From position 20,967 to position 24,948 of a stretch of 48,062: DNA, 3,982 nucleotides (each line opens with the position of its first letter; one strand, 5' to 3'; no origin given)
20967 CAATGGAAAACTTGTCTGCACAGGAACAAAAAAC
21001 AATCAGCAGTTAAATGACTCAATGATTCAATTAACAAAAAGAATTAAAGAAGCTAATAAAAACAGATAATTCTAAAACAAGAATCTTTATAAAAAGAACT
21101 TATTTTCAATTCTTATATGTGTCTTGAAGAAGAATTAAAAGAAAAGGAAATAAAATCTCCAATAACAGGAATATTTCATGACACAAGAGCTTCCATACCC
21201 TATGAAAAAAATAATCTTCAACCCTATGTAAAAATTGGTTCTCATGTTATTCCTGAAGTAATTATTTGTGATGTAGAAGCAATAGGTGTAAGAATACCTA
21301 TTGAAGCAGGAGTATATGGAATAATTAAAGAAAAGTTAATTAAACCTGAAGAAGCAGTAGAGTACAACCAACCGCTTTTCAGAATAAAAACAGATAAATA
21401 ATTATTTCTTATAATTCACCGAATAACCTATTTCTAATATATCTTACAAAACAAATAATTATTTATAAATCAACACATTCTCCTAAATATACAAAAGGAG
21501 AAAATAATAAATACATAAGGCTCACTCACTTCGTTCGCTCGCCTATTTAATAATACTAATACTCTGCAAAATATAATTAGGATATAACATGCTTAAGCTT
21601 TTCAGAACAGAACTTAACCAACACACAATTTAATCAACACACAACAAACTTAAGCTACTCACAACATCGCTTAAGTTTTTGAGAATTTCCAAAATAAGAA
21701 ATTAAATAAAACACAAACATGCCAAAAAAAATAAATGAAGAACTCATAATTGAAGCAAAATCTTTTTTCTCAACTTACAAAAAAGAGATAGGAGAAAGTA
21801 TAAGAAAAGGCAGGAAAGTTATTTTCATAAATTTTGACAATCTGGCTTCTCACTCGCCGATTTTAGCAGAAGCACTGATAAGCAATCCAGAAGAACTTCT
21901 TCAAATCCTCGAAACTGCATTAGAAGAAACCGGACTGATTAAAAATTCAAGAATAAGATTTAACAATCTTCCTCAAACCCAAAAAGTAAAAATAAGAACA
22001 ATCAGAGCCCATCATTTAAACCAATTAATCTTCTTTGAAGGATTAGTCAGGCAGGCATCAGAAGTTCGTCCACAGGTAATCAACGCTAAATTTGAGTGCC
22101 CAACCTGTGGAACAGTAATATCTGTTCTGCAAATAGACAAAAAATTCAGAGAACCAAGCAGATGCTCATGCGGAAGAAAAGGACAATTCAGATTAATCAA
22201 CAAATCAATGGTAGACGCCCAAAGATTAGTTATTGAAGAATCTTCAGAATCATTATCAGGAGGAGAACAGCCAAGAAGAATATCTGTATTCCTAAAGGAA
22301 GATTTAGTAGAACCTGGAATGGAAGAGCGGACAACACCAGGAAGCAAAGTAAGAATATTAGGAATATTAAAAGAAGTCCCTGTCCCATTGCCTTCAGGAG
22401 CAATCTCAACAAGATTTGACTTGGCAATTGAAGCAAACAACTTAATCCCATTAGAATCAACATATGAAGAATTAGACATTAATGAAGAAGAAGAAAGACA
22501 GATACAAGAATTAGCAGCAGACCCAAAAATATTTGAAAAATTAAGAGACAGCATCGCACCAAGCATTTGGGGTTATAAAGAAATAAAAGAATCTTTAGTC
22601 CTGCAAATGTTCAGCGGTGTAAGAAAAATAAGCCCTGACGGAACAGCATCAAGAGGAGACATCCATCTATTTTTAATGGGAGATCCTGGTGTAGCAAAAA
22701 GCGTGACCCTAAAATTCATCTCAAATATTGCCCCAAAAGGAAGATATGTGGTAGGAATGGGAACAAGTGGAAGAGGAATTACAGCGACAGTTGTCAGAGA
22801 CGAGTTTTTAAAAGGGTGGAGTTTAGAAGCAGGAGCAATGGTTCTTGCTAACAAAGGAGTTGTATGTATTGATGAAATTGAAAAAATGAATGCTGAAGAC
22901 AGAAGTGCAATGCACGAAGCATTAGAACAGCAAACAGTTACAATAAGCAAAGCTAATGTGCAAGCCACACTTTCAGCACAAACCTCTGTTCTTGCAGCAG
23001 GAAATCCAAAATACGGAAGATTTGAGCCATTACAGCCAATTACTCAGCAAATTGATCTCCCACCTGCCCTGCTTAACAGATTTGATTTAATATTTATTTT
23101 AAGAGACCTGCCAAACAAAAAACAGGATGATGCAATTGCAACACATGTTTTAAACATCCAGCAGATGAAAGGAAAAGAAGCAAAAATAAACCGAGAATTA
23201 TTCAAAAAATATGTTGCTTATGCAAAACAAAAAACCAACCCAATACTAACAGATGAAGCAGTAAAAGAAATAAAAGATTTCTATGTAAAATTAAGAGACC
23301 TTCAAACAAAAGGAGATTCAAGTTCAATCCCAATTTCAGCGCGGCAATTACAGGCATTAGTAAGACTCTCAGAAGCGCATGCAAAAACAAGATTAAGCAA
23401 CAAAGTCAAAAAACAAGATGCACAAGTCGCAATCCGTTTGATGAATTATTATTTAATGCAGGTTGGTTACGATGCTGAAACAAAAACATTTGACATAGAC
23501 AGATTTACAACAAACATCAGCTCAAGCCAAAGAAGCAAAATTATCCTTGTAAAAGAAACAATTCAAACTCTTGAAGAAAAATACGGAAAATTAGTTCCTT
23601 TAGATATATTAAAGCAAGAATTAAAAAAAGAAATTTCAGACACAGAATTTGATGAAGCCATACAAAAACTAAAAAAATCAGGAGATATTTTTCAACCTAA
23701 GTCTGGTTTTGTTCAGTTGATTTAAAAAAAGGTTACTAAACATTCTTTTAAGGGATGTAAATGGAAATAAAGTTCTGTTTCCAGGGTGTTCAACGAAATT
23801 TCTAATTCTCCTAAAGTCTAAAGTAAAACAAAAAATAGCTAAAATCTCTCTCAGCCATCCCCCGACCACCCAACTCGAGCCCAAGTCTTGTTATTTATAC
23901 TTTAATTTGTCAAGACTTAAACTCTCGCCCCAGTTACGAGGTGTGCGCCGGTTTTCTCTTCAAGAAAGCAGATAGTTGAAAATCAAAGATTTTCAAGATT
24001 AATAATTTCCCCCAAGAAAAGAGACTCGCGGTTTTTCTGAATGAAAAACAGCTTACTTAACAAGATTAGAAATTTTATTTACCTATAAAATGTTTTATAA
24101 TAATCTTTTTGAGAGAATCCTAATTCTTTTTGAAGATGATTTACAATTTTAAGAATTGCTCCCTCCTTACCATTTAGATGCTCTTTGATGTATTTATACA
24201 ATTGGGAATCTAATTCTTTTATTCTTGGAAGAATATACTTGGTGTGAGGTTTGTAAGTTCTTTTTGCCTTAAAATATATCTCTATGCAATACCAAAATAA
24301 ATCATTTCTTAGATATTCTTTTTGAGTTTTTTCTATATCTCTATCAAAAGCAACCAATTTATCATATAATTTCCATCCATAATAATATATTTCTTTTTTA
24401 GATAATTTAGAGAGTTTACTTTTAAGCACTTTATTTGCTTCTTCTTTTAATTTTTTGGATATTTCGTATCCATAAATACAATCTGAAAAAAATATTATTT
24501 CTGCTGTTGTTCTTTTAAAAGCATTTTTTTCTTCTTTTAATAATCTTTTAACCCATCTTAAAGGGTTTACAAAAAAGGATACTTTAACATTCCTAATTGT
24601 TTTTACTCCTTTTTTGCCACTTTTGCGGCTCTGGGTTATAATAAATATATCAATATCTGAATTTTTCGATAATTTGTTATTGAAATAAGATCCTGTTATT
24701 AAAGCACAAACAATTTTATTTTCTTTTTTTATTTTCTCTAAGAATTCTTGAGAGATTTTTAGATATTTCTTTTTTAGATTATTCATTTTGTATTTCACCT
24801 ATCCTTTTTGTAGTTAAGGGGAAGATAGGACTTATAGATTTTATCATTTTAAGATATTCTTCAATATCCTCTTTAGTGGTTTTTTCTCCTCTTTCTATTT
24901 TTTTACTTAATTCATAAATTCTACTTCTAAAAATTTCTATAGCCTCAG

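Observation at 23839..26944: Three-gene cassette bracketed by long patchy inverted repeats that behave like paralogous structured RNAs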

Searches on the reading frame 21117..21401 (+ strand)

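Call 12: search_protein_families(library=pfam, proteins=[window:21117-21401:+], max_evalue=0.01)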
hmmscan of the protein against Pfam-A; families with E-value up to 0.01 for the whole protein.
window:21117-21401:+ (94 aa): 1 family
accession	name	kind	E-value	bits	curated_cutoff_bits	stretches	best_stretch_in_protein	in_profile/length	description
PF00364.28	Biotin_lipoyl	-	1.7e-06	28.2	22.1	1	32-90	15-73/73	Biotin-requiring enzyme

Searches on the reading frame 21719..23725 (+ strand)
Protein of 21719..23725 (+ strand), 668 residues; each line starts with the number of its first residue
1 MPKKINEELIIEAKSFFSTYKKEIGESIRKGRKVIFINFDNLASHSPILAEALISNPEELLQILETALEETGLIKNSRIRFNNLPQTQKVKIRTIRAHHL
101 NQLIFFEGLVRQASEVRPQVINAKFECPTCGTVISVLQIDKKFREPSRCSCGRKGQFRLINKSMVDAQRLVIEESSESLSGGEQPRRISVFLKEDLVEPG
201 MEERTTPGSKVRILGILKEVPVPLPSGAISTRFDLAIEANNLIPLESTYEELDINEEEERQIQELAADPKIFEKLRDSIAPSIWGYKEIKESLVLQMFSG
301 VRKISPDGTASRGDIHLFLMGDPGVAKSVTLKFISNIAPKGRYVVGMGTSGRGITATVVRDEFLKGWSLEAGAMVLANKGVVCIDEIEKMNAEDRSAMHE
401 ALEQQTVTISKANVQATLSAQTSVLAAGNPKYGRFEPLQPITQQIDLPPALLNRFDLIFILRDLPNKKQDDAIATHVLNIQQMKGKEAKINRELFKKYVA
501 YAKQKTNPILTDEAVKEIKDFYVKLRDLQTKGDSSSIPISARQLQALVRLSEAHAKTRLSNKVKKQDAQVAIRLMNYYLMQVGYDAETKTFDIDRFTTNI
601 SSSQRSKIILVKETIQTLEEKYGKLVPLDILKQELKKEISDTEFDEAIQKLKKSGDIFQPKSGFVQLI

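Call 12: search_protein_families(library=pfam, proteins=[window:21719-23725:+], max_evalue=0.01)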
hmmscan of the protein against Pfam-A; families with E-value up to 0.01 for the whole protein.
window:21719-23725:+ (668 aa): 10 families
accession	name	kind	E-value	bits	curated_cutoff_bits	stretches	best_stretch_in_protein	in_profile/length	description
PF00493.29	MCM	-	9.4e-87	290.2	23.3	1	259-480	2-223/224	MCM P-loop domain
PF17855.7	MCM_lid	-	1.3e-27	96.6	27.4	1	493-576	1-84/87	MCM AAA-lid domain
PF17207.9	MCM_OB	-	4.6e-25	88.3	24.8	1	91-220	1-125/126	MCM OB domain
PF01078.27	Mg_chelatase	-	5e-10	39.6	20.3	1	368-430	96-158/207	Magnesium chelatase, subunit ChlI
PF21120.3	MCM_WH_arc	-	4.6e-09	36.6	26.1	1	607-665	2-62/63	Archaeal MCM, winged-helix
PF14551.11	MCM_N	-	1.8e-08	35.1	24.9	1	18-71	19-72/95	MCM N-terminal domain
PF07728.20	AAA_5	-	2.9e-06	27.8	22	1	316-440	1-133/139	AAA domain (dynein-related subfamily)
PF07726.17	AAA_3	-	7.2e-06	26.3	27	1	316-430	1-112/131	ATPase family associated with various cellular activities (AAA)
PF25505.1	ARM_CPL3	-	0.0067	16.7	26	0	482-527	66-111/122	CPL3 ARM repeat domain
PF00158.32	Sigma54_activat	-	0.0083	16.3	20.2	0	370-427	85-140/168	Sigma-54 interaction domain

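Call 18: find_related_loci(query=window:21719-23725:+, collection=genome_contigs, flank=8000)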
Query window:21719-23725:+ (668 aa) in genome_contigs; peptide patterns used: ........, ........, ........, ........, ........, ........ (x = any residue, [..] = any of these).
306 stretches matched a pattern; 252 encode a relative of the query (tblastn E <= 1e-3); the best 80 are kept; 80 distinct loci.
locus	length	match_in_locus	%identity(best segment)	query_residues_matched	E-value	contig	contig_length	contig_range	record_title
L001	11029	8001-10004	87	1-668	0e+0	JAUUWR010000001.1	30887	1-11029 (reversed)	MAG: bacterium isolate CSMAG_44 CSMAG_44_k141_2211280_length_30887_cov_6.0000, whole genome shotgun sequence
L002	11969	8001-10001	84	2-668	0e+0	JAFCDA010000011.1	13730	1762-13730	Candidatus Pacearchaeota archaeon isolate Meg19_1012_Bin_253 Meg19_1012_Bin_253_scaffold_13402, whole genome shotgun seq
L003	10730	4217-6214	84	2-668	0e+0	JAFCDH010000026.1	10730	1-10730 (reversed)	Candidatus Pacearchaeota archaeon isolate Meg19_1012_Bin_410 Meg19_1012_Bin_410_scaffold_28024, whole genome shotgun seq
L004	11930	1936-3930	83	1-666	0e+0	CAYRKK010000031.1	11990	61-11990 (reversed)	MAG TPA_asm: Candidatus Woesearchaeota archaeon isolate SRP178699_co2_118 genome assembly, contig: NODE_4956_length_1199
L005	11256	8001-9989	80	3-666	0e+0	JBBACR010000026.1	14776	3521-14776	MAG: Candidatus Pacearchaeota archaeon isolate SO_2017_LW1_53 NODE_3287_length_14776_cov_6.477302_LW64-88_2017, whole ge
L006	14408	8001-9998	79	3-668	0e+0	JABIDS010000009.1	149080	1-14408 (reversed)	MAG: archaeon isolate SI048_bin8 k141_495956, whole genome shotgun sequence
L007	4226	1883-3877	80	3-668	0e+0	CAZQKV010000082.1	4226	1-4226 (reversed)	MAG TPA_asm: Candidatus Woesearchaeota archaeon isolate binchicken_co89_660 genome assembly, contig: NODE_46919_length_4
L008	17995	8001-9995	79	3-668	0e+0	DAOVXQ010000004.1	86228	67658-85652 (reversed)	MAG TPA_asm: archaeon isolate CSMAG_1761 CSMAG_1761_k141_5684535_length_86228_cov_13.5601, whole genome shotgun sequence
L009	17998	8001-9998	79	3-668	0e+0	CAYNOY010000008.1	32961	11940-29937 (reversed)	MAG TPA_asm: Candidatus Woesearchaeota archaeon isolate SRP104257_co1_44 genome assembly, contig: NODE_546_length_32961_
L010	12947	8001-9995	79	3-668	0e+0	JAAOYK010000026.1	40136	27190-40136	Candidatus Pacearchaeota archaeon isolate DPANNHV_H1.bin.39 k83_1113789, whole genome shotgun sequence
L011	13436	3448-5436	79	6-668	0e+0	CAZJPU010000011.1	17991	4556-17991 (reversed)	MAG TPA_asm: Candidatus Woesearchaeota archaeon isolate binchicken_co181_604 genome assembly, contig: NODE_5121_length_1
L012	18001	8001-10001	79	3-668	0e+0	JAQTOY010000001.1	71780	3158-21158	MAG: Candidatus Nanoarchaeia archaeon isolate STB_103 NODE_769_length_71780_cov_3.799799_Sandtown_B, whole genome shotgu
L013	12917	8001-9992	80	1-666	0e+0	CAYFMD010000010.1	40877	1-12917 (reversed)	MAG TPA_asm: Candidatus Woesearchaeota archaeon isolate ERP019367_co1_16 genome assembly, contig: NODE_1026_length_40877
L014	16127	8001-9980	80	6-666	0e+0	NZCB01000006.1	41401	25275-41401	MAG: Candidatus Pacearchaeota archaeon isolate ARS1285 34840, whole genome shotgun sequence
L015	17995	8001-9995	78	1-666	0e+0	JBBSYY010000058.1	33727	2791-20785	MAG: Nanoarchaeota archaeon isolate H51-bin036_1 H51_bin036_1_000000000058, whole genome shotgun sequence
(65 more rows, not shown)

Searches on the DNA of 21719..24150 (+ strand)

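Call 7: search_rna_families(source=window, start=23650, end=24150, threshold=evalue, max_evalue=10, show_alignments=4)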
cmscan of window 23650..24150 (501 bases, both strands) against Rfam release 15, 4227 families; matches with E-value up to 10: 6.
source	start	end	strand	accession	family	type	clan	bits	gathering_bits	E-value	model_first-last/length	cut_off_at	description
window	23712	23766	+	RF00085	SNORD28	Gene; snRNA; snoRNA; CD-box;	-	18.5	50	2.6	1-75/75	no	Small nucleolar RNA SNORD28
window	23876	23925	-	RF03442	mir-4003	Gene; miRNA;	-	16.8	70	2.7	1-58/58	no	mir-4003 microRNA precursor family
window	23823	23908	-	RF04352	Plastid-psbA-4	Cis-reg;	CL00153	16.1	56.8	7.8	1-61/61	no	Plastid-psbA-4 3UTR RNA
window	23653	23782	+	RF00336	snoJ26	Gene; snRNA; snoRNA; CD-box;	-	15.9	50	6.7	1-147/147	no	Small nucleolar RNA J26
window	23679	23739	+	RF03996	mir-3012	Gene; miRNA;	-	15.7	90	6.8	1-68/68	no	mir-3012 microRNA precursor family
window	23700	23749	+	RF02596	cyano_het_sRNA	Gene; sRNA;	-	13.4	35.7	6.4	1-56/56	no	Cyanobacteria heterocyst sRNA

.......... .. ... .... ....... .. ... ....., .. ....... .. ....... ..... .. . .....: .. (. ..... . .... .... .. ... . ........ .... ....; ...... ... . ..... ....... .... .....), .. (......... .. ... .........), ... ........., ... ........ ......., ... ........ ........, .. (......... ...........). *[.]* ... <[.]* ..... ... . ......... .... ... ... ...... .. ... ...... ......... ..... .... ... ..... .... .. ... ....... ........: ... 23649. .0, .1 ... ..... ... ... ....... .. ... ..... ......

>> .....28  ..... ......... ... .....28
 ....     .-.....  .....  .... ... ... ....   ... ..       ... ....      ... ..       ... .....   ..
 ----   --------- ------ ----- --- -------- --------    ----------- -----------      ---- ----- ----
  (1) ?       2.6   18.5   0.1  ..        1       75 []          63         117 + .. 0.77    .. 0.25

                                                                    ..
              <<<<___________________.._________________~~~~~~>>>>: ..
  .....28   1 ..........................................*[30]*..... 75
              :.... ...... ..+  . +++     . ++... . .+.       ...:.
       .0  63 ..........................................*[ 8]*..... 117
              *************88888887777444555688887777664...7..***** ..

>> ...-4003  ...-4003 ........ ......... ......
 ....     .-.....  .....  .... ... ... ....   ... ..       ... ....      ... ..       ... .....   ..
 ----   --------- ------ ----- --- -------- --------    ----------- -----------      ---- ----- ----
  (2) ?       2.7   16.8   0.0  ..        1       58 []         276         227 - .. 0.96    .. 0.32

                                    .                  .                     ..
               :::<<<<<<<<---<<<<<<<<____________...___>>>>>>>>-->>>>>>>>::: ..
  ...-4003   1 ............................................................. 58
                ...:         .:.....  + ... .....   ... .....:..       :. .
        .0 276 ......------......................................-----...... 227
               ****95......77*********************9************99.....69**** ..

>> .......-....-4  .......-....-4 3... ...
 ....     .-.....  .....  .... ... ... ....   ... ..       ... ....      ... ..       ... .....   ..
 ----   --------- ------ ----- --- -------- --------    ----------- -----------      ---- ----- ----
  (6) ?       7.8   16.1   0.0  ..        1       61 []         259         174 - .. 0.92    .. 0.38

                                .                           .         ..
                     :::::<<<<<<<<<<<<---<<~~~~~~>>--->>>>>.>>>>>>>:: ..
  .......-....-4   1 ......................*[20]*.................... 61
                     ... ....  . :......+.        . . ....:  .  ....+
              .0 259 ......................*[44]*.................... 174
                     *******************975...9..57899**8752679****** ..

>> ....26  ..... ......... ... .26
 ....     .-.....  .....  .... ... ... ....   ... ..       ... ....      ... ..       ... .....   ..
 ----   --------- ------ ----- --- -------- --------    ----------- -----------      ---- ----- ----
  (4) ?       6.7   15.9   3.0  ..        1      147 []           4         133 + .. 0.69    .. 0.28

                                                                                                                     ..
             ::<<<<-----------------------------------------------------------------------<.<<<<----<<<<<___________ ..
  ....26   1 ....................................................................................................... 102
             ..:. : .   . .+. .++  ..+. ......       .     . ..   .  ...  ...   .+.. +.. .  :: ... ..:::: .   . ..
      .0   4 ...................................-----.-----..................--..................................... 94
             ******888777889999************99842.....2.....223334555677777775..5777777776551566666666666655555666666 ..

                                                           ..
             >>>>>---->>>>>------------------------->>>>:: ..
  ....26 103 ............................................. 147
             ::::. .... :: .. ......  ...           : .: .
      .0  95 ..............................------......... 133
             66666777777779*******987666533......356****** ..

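Call 45: search_rna_families(sources=[L084, L082, L083, L052, L004], threshold=evalue, max_evalue=1)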
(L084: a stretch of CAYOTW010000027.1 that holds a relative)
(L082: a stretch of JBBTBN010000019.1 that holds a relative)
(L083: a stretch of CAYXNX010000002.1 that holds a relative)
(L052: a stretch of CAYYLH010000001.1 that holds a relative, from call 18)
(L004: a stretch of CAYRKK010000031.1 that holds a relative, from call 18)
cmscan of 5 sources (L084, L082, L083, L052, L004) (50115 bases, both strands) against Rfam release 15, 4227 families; matches with E-value up to 1: 1.
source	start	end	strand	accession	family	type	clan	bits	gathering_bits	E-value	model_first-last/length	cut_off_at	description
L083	3003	3053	+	RF01306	sR52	Gene; snRNA; snoRNA; CD-box;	-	25.4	50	0.32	1-60/60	no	Small nucleolar RNA sR52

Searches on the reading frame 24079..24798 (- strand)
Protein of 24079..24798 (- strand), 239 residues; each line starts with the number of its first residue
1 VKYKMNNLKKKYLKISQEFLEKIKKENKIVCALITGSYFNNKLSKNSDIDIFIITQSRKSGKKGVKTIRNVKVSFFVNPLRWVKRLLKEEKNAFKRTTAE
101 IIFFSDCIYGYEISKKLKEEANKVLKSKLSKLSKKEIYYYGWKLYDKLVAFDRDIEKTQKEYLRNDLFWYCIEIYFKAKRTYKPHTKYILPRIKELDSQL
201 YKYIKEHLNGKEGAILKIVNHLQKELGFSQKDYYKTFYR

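Call 12: search_protein_families(library=pfam, proteins=[window:24079-24798:-], max_evalue=0.01)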
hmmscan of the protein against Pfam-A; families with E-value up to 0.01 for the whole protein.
window:24079-24798:- (239 aa): 4 families
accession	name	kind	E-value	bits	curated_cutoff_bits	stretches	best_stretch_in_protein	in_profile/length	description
PF18765.7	Polbeta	-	4.2e-07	30.5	26.9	1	21-62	5-46/93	Polymerase beta, Nucleotidyltransferase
PF01909.29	NTP_transf_2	-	7.2e-07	30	21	1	18-101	3-84/93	Nucleotidyltransferase domain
PF22600.2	MTPAP-like_central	-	0.0018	18.8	27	1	8-71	21-80/139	Poly(A) RNA polymerase, mitochondrial-like, central palm domain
PF10294.15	Methyltransf_16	-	0.0088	16.3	21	0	71-128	96-150/174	Lysine methyltransferase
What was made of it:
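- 24079..24798 (-): Cargo gene 1: nucleotidyltransferase (Pol-beta/NTP_transf_2 fold). Pfam, call 12.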

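Call 86: search_protein_families(library=padloc, proteins=[window:24079-24798:-], max_evalue=0.001)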
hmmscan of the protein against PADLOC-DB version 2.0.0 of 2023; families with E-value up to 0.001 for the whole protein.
window:24079-24798:- (239 aa): 4 families
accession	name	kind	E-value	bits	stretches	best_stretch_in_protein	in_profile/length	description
PDLC04906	PDC-S09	-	0.00011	20.5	1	8-59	3-54/98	-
PDLC04903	PDC-S09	-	0.00033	18.9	1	6-91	2-88/108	-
PDLC04368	PDC-M05A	-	0.00064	17.6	0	26-58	104-136/201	-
PDLC04907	PDC-S09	-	0.00068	17.7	0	6-59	4-57/114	-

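Call 87: search_protein_families(library=ncbifam, proteins=[window:24079-24798:-], max_evalue=0.001)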
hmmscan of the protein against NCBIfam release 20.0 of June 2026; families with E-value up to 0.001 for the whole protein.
window:24079-24798:- (239 aa): 2 families
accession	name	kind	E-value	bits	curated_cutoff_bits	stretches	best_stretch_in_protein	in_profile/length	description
NF012212.1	ANT_9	subfamily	0.00043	19.6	340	0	26-63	18-55/249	aminoglycoside nucleotidyltransferase ANT(9)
NF047752.1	MntA_antitoxin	equivalog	0.00075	19.4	60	0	24-58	2-36/106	type VII toxin-antitoxin system MntA family adenylyltransferase antitoxin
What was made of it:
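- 24079..24798 (-): Only weak PADLOC and NCBIfam hits (calls 86, 87).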
